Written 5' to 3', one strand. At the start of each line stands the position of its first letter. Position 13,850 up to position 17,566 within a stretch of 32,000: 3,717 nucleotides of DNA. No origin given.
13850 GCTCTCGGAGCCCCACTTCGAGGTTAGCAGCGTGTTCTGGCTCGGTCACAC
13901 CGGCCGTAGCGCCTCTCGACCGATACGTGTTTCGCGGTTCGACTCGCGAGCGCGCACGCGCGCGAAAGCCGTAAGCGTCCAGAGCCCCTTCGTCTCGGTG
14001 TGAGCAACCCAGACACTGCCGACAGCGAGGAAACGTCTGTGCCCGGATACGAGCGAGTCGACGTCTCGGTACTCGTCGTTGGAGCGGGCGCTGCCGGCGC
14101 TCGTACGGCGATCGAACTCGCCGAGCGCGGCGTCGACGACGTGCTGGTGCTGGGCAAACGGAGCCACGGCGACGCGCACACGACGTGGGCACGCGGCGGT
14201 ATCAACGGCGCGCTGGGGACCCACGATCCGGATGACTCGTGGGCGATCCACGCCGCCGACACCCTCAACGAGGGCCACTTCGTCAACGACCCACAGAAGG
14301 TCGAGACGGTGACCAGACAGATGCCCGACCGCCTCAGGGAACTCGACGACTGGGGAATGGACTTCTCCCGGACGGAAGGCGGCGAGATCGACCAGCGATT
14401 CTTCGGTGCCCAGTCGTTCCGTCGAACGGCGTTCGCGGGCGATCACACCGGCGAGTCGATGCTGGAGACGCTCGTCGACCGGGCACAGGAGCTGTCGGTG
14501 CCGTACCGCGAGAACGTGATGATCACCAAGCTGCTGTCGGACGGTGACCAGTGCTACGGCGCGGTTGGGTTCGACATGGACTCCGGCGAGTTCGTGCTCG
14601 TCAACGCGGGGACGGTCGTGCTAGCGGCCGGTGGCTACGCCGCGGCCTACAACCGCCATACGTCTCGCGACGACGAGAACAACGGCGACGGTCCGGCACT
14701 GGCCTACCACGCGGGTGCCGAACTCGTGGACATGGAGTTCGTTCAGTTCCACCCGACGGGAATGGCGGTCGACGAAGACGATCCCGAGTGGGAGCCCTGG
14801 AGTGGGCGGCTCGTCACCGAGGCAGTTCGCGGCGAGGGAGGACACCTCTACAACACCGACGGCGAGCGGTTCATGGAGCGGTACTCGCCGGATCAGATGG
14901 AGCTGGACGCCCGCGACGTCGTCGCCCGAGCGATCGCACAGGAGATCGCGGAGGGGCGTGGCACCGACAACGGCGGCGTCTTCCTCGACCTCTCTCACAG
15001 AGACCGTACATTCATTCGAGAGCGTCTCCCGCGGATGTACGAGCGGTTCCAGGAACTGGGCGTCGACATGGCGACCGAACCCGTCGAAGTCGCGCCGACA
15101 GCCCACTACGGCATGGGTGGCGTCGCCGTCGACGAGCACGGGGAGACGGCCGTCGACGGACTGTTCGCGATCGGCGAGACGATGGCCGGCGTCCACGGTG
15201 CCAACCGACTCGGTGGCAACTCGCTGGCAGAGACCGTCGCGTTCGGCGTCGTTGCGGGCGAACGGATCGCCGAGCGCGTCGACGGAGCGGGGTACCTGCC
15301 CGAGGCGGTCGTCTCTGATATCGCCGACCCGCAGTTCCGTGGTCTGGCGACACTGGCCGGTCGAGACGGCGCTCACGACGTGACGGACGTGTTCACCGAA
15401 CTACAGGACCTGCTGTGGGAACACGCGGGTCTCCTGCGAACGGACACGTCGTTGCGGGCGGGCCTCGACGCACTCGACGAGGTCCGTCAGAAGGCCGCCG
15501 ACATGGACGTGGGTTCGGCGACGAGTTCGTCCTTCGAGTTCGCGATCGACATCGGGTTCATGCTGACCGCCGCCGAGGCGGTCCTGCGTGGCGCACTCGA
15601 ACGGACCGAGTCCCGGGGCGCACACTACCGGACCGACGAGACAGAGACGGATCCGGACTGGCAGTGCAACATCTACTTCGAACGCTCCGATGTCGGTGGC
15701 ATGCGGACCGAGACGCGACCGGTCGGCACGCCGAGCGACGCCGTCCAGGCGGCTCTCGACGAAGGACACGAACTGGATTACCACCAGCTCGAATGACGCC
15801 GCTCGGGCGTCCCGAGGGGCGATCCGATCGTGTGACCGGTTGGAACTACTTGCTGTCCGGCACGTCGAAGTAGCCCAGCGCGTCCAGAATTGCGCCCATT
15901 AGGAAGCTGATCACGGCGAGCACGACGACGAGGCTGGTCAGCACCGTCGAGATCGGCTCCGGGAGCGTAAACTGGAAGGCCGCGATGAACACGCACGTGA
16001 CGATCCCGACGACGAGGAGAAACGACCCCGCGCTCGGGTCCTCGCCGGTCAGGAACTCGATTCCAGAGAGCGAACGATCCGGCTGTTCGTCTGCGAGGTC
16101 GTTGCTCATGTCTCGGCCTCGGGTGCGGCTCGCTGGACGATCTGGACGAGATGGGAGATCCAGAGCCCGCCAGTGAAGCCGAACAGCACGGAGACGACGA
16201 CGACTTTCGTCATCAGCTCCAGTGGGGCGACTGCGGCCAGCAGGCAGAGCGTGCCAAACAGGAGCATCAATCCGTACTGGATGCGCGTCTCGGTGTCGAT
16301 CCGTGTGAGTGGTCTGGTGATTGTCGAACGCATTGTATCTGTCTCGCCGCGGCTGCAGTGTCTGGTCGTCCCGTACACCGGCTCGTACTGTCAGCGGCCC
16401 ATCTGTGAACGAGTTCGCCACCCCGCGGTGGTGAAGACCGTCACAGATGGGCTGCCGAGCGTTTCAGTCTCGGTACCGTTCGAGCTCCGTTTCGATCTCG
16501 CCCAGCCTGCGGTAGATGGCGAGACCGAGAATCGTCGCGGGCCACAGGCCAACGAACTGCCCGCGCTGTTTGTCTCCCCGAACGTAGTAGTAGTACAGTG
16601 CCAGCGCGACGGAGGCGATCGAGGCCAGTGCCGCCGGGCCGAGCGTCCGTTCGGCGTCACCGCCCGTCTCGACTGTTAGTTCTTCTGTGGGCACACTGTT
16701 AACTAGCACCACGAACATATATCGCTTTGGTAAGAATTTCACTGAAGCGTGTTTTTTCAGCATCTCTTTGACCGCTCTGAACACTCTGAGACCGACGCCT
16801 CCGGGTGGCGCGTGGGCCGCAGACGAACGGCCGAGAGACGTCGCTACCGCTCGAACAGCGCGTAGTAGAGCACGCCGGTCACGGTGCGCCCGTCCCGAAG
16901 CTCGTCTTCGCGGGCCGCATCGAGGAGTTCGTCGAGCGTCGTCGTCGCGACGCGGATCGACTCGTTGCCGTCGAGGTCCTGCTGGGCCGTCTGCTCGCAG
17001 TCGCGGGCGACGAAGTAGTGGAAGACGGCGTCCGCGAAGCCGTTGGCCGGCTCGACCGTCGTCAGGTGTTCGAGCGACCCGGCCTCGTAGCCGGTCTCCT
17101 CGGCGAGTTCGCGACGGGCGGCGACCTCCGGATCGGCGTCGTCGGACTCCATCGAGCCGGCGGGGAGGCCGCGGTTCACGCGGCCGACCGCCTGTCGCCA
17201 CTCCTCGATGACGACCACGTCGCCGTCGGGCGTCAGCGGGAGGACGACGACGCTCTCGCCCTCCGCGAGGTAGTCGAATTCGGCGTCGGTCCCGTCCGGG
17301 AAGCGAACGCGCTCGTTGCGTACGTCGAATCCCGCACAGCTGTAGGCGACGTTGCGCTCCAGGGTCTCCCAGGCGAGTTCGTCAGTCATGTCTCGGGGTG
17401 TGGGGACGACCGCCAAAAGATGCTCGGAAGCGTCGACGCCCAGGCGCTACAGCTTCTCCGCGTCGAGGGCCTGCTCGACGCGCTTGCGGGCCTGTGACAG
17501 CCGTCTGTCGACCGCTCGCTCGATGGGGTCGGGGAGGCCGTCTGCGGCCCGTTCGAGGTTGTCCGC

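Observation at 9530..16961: Interleaved duplications (tgtA 5' end and NUDIX 3' end) fused at a TCGAC microhomology suggest two alternative cassettes joined in tandem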

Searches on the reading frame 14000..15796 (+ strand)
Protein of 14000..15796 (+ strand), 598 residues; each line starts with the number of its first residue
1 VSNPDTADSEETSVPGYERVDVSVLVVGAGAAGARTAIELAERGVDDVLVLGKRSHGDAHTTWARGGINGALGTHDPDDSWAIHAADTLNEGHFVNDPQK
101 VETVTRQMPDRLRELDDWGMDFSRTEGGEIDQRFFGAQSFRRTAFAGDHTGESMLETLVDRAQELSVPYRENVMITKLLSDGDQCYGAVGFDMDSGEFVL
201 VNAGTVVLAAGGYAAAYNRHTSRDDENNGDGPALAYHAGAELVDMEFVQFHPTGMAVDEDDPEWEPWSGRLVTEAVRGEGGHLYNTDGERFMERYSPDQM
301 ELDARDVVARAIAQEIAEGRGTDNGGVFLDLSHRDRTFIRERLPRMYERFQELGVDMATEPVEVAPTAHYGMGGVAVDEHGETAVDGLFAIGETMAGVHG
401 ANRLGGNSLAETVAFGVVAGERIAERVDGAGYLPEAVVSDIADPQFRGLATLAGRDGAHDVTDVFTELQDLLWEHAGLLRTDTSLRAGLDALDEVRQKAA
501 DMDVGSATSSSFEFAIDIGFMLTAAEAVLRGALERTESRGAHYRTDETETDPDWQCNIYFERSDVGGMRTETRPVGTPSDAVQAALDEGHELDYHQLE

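Call 5: search_protein_families(library=pfam, proteins=[window:14000-15796:+], max_evalue=0.01)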
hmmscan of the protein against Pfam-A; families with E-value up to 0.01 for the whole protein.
window:14000-15796:+ (598 aa): 8 families
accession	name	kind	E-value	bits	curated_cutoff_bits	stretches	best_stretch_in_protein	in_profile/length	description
PF00890.30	FAD_binding_2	-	2.9e-92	310.5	20.4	1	24-409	2-414/414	FAD binding domain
PF02910.25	Succ_DH_flav_C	-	2.9e-20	73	20.8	1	467-575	3-116/130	Fumarate reductase flavoprotein C-term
PF01266.30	DAO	-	2.4e-10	40.9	27.9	1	24-215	2-207/353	FAD dependent oxidoreductase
PF03486.20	HI0933_like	-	1.2e-07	31.9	50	1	145-421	102-243/244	HI0933-like protein Rossmann domain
PF07992.20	Pyr_redox_2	-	1.6e-06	28.2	26.1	0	23-54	2-34/291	Pyridine nucleotide-disulphide oxidoreductase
PF13738.12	Pyr_redox_3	-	7.4e-05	22.6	30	1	25-64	1-40/305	Pyridine nucleotide-disulphide oxidoreductase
PF01494.25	FAD_binding_3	-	9e-05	22.3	22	1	21-50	1-30/349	FAD binding domain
PF13450.12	NAD_binding_8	-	0.0008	20.1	21.9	1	26-56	1-30/68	NAD(P)-binding Rossmann-like domain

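Call 45: search_protein_families(library=ncbifam, proteins=[window:14000-15796:+], max_evalue=0.001)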
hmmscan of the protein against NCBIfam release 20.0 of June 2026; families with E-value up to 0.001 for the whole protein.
window:14000-15796:+ (598 aa): 43 families (the best 25 are shown)
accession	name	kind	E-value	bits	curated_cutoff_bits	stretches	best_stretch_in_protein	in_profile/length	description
NF004900.0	PRK06263.1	equivalog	1.3e-162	542.2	718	1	19-565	5-539/546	fumarate reductase (CoM/CoB) subunit TfrA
TIGR01812.1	sdhA_frdA_Gneg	subfamily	7.6e-147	490.2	567.3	1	24-558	2-540/568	succinate dehydrogenase or fumarate reductase, flavoprotein subunit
NF005866.0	PRK07803.1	equivalog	3.8e-141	471.3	819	2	17-300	4-292/631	fumarate reductase/succinate dehydrogenase flavoprotein subunit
NF004724.0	PRK06069.1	subfamily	1.7e-126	422.8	826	1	19-554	3-545/577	succinate dehydrogenase/fumarate reductase flavoprotein subunit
TIGR01816.1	sdhA_forward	equivalog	1.5e-119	399.8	727.35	1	23-577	4-569/584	succinate dehydrogenase flavoprotein subunit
NF004613.0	PRK05945.1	equivalog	2.7e-116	389.5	824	1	21-552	3-540/575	succinate dehydrogenase/fumarate reductase flavoprotein subunit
TIGR00551.1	nadB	equivalog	3.7e-116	388.7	452.75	1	22-546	3-487/489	L-aspartate oxidase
NF006686.0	PRK09231.1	equivalog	6.8e-106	355.1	854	1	20-553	4-544/598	fumarate reductase (quinol) flavoprotein subunit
NF005037.0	PRK06452.1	equivalog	1.1e-103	347.7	862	1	18-553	2-533/566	succinate dehydrogenase flavoprotein subunit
NF042982.1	MFR_Fp_SdhA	equivalog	2e-102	343.6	1100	1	21-551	47-577/612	8-methylmenaquinol:fumarate reductase flavoprotein subunit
NF005701.0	PRK07512.1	equivalog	1.2e-101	340.6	528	1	21-554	9-490/516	L-aspartate oxidase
NF005978.0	PRK08071.1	equivalog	2.1e-99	333.3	621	1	23-550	5-493/514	L-aspartate oxidase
NF005867.0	PRK07804.1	equivalog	3.7e-99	332.4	639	1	21-567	18-536/548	L-aspartate oxidase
TIGR01176.1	fum_red_Fp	equivalog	7.8e-99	331.8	932.7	1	23-553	5-542/580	fumarate reductase (quinol) flavoprotein subunit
NF005636.0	PRK07395.1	subfamily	8.9e-99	331.2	723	1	21-558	12-545/560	L-aspartate oxidase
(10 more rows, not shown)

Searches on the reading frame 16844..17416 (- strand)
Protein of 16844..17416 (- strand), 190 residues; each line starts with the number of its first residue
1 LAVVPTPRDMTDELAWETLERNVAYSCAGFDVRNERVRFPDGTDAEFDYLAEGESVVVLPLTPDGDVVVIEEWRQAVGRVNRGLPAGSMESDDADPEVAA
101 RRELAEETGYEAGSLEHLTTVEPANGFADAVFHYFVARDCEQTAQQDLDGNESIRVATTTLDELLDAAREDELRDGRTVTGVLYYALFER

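Call 5: search_protein_families(library=pfam, proteins=[window:16844-17416:-], max_evalue=0.01)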
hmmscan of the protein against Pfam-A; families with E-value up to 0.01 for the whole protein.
window:16844-17416:- (190 aa): 1 family
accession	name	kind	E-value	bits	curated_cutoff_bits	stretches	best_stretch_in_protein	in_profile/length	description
PF00293.34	NUDIX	-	5.6e-15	56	21.1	1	55-167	5-119/134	NUDIX domain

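Call 8: find_encoding_contigs(protein=window:16844-17416:-, flank=10000, max_places=10)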
Protein window:16844-17416:- (190 aa): no gene with exactly this product is on record in the collection.

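Call 10: find_encoding_contigs(protein=window:16844-17389:-, flank=10000, max_places=10)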
Protein window:16844-17389:- (181 aa): 4 contigs read that carry it; 1 place shown.
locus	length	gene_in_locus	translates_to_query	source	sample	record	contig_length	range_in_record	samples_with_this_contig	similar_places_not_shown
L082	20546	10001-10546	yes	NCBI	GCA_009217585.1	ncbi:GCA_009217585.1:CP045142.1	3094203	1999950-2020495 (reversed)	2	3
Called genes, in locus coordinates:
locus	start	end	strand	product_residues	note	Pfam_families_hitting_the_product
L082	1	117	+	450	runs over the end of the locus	PF00884:Sulfatase, PF01663:Phosphodiest (weak), PF16347:SGSH_C (weak)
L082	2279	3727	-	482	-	PF02397:Bac_transf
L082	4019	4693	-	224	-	PF01738:DLH, PF02230:Abhydrolase_2, PF12146:Hydrolase_4 (weak), PF00561:Abhydrolase_1 (faint), PF00756:Esterase (weak), PF10503:Esterase_PHB (faint)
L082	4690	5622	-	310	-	PF00903:Glyoxalase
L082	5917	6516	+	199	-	PF04013:Methyltrn_RNA_2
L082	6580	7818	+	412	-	PF01011:PQQ (faint), PF13360:PQQ_2, PF13570:Beta-prop_ACSF4, PF13360:PQQ_2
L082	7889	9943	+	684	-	-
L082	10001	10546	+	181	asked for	PF00293:NUDIX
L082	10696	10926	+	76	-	-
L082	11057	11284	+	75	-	-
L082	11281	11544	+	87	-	-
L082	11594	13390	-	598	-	PF00890:FAD_binding_2, PF01266:DAO, PF03486:HI0933_like (faint), PF07992:Pyr_redox_2 (faint), PF02910:Succ_DH_flav_C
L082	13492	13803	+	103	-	-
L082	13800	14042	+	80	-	PF25260:DUF7861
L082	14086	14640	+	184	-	PF13426:PAS_9, PF00989:PAS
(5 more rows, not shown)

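Call 35: find_related_loci(query=window:16844-17389:-, collection=metagenome_contigs, flank=8000)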
Query window:16844-17389:- (181 aa) in metagenome_contigs; peptide patterns used: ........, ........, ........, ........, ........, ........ (x = any residue, [..] = any of these).
600 stretches matched a pattern (row limit reached: there are more); 161 encode a relative of the query (tblastn E <= 1e-3); the best 80 are kept; 80 distinct loci.
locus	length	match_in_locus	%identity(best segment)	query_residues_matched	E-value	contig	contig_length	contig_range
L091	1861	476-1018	95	1-181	2e-118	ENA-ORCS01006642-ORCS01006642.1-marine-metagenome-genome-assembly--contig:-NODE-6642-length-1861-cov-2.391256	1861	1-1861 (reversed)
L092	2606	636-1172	75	3-181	3e-88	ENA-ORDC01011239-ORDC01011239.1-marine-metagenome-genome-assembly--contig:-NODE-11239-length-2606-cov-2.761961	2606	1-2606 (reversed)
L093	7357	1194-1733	75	1-181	6e-85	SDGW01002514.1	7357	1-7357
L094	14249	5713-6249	72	1-179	1e-84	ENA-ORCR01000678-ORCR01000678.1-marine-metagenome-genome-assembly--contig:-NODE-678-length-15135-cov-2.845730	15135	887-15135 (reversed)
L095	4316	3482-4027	70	1-181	3e-81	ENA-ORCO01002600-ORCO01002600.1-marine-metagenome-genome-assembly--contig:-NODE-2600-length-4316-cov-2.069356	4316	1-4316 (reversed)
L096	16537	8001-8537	75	3-181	3e-86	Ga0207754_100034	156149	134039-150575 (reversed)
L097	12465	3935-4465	67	4-180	6e-80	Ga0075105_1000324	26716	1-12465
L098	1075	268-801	70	3-181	3e-86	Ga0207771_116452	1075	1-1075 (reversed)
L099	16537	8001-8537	68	1-179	2e-79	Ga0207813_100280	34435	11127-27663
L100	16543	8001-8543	68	1-181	5e-78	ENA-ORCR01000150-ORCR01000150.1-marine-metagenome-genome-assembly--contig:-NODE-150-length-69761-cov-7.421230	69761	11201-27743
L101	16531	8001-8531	70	1-179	1e-75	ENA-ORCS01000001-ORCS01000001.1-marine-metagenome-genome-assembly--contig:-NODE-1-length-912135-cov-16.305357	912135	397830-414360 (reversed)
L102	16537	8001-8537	75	3-181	1e-81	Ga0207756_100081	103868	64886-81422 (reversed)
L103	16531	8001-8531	66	3-179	8e-74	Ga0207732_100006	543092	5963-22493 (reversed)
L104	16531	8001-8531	66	3-179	8e-74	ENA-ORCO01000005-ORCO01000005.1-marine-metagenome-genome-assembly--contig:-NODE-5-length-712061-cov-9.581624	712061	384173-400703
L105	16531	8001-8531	66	3-179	1e-73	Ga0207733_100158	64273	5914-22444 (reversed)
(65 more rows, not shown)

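Call 45: search_protein_families(library=ncbifam, proteins=[window:16844-17389:-], max_evalue=0.001)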
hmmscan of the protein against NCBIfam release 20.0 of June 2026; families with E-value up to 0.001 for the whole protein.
window:16844-17389:- (181 aa): 3 families
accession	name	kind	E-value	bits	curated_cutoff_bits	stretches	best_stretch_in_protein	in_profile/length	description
NF008736.0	PRK11762.1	equivalog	3.7e-19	69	169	1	19-173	20-174/186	ADP compounds hydrolase NudE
NF011585.0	PRK15009.1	equivalog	1.2e-09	38.2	234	1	82-175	88-183/191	GDP-mannose pyrophosphatase NudK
TIGR00052.1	TIGR00052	subfamily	1.1e-08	34.8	79.55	1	37-177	37-187/188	nudix-type nucleoside diphosphatase, YffH/AdpP family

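Call 54: find_homologous_proteins(query=window:16844-17389:-, max_evalue=1e-40)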
Query window:16844-17389:- (181 aa): 1740 proteins with E <= 1e-40 among 3744 candidates; the best 120 are listed.
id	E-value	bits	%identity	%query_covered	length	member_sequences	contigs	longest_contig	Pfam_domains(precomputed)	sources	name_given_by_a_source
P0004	7.6e-108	376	96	100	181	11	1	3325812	PF00293.35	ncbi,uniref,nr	ncbi:NUDIX domain-containing protein [Halomicrobium mukohataei]|uniref:NUDIX domain-containing prote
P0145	2.5e-89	316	80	100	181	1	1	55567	PF00293.35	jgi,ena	-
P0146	4.9e-89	315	78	99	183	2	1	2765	PF00293.35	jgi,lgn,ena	-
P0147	7.8e-86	304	77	99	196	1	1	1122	PF00293.35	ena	-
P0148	8.1e-85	301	76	99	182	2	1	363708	PF00293.35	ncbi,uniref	ncbi:NUDIX hydrolase [Halosimplex halobium]|uniref:NUDIX hydrolase n=1 Tax=Halosimplex halobium TaxI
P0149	8.2e-85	301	78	100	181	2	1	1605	PF00293.35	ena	-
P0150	4.4e-84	299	75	99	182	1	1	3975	PF00293.35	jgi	jgi:ADP-ribose pyrophosphatase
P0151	5.2e-83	295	76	100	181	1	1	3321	PF00293.35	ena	-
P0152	6.4e-83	295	74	99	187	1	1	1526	PF00293.35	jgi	-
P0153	7.9e-83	295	74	99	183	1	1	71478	PF00293.35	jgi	-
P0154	9.0e-83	295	75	100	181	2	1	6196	PF00293.35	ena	-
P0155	1.5e-82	294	72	100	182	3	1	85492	PF00293.35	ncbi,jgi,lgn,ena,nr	ncbi:NUDIX hydrolase [Halobacteriales archaeon QS_4_62_28]|nr:MAG: NUDIX hydrolase [Halobacteriales 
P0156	2.9e-82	293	76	100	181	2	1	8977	PF00293.35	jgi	-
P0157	3.0e-82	293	75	99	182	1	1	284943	PF00293.35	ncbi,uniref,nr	ncbi:NUDIX hydrolase [Halosimplex salinum]|uniref:NUDIX hydrolase n=1 Tax=Halosimplex salinum TaxID=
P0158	3.6e-82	293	75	100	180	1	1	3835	PF00293.35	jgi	jgi:ADP-ribose pyrophosphatase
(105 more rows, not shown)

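Call 58: find_encoding_contigs(protein=P0145, flank=9000, max_places=2)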
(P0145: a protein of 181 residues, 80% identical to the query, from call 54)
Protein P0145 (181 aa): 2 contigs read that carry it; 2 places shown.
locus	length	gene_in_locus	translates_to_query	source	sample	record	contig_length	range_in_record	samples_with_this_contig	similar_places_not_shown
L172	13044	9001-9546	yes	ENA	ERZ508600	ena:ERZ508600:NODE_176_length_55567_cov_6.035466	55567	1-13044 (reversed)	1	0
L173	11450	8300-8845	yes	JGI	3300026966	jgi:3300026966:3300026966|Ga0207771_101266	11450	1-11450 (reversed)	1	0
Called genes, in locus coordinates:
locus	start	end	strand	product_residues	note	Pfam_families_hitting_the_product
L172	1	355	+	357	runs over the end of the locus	PF00589:Phage_integrase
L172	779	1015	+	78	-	-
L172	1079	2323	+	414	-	PF01384:PHO4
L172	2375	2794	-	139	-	PF00582:Usp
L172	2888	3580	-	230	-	PF01738:DLH (weak), PF02230:Abhydrolase_2, PF00326:Peptidase_S9 (faint), PF12146:Hydrolase_4 (weak), PF00561:Abhydrolase_1 (faint)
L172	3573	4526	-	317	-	PF00903:Glyoxalase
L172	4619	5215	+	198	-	PF04013:Methyltrn_RNA_2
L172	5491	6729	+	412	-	PF13360:PQQ_2, PF13570:Beta-prop_ACSF4, PF01011:PQQ (faint), PF23414:Beta-prop_EML_2 (faint), PF13360:PQQ_2, PF13570:Beta-prop_ACSF4, PF13360:PQQ_2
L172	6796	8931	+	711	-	-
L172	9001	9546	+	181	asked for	PF00293:NUDIX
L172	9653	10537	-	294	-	-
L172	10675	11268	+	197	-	-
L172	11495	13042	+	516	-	?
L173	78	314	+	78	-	-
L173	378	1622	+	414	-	PF01384:PHO4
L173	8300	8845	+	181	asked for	PF00293:NUDIX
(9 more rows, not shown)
